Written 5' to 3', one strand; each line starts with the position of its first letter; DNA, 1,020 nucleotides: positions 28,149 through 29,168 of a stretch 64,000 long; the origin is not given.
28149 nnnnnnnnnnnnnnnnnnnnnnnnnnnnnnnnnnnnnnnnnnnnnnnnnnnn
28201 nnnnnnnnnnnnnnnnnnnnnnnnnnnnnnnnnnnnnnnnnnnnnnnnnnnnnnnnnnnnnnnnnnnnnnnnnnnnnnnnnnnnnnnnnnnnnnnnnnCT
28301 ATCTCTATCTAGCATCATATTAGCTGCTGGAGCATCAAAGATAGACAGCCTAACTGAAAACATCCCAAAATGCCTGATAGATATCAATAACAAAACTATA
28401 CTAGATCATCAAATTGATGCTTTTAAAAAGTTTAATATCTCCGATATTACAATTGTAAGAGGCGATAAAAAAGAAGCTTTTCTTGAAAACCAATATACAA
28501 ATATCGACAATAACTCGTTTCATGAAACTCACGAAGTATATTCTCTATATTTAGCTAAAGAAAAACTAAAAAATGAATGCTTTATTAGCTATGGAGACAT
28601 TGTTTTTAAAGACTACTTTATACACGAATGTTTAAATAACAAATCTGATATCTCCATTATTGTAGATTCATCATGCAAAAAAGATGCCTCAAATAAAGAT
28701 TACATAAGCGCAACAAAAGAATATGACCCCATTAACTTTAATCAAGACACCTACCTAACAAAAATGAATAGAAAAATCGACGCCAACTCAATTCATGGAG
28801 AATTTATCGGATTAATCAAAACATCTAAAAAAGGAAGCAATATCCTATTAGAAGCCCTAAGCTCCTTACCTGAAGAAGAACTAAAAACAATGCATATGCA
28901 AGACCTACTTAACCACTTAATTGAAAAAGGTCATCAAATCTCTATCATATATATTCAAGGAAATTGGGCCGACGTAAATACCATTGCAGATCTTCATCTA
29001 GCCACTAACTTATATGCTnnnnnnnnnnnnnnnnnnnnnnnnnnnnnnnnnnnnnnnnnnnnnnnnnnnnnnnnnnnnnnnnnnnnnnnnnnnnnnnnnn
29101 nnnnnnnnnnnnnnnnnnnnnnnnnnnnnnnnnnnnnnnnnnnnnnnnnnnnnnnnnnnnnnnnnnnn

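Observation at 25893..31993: Self-contained AEP phosphonate operon with two activating domains and two LicD transferases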

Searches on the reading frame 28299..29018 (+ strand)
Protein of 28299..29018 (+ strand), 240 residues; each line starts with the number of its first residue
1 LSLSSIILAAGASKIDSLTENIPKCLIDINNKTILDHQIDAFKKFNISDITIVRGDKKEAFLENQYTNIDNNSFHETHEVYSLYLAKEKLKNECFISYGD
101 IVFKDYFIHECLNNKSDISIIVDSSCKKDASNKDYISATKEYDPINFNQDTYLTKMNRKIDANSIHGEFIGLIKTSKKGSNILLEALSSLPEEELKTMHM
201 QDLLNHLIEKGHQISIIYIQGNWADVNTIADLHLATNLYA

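Call 23: search_solved_structures(query=window:28299-29018:+, max_evalue=0.01, show_alignments=4)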
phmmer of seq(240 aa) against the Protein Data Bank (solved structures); distinct sequences matched with E-value up to 0.01: 5.
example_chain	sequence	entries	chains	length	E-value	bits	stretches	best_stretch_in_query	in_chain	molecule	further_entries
1jyk_A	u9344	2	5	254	7.5e-15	58.3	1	3-112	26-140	CTP:phosphocholine Cytidylyltransferase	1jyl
2ggo_A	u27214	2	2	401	3.7e-10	43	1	5-227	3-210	401aa long hypothetical glucose-1-phosphate thymidylyltransferase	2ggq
5z09_A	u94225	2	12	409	8e-09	38.6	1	5-227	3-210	Dual sugar-1-phosphate nucleotidylyltransferase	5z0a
7x8j_A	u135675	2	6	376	0.0058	19.4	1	4-62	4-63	Mannose-1-phosphate guanylyltransferase 1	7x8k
8yre_D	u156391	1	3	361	0.0083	18.9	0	6-62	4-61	Mannose-1-phosphate guanylyltransferase 1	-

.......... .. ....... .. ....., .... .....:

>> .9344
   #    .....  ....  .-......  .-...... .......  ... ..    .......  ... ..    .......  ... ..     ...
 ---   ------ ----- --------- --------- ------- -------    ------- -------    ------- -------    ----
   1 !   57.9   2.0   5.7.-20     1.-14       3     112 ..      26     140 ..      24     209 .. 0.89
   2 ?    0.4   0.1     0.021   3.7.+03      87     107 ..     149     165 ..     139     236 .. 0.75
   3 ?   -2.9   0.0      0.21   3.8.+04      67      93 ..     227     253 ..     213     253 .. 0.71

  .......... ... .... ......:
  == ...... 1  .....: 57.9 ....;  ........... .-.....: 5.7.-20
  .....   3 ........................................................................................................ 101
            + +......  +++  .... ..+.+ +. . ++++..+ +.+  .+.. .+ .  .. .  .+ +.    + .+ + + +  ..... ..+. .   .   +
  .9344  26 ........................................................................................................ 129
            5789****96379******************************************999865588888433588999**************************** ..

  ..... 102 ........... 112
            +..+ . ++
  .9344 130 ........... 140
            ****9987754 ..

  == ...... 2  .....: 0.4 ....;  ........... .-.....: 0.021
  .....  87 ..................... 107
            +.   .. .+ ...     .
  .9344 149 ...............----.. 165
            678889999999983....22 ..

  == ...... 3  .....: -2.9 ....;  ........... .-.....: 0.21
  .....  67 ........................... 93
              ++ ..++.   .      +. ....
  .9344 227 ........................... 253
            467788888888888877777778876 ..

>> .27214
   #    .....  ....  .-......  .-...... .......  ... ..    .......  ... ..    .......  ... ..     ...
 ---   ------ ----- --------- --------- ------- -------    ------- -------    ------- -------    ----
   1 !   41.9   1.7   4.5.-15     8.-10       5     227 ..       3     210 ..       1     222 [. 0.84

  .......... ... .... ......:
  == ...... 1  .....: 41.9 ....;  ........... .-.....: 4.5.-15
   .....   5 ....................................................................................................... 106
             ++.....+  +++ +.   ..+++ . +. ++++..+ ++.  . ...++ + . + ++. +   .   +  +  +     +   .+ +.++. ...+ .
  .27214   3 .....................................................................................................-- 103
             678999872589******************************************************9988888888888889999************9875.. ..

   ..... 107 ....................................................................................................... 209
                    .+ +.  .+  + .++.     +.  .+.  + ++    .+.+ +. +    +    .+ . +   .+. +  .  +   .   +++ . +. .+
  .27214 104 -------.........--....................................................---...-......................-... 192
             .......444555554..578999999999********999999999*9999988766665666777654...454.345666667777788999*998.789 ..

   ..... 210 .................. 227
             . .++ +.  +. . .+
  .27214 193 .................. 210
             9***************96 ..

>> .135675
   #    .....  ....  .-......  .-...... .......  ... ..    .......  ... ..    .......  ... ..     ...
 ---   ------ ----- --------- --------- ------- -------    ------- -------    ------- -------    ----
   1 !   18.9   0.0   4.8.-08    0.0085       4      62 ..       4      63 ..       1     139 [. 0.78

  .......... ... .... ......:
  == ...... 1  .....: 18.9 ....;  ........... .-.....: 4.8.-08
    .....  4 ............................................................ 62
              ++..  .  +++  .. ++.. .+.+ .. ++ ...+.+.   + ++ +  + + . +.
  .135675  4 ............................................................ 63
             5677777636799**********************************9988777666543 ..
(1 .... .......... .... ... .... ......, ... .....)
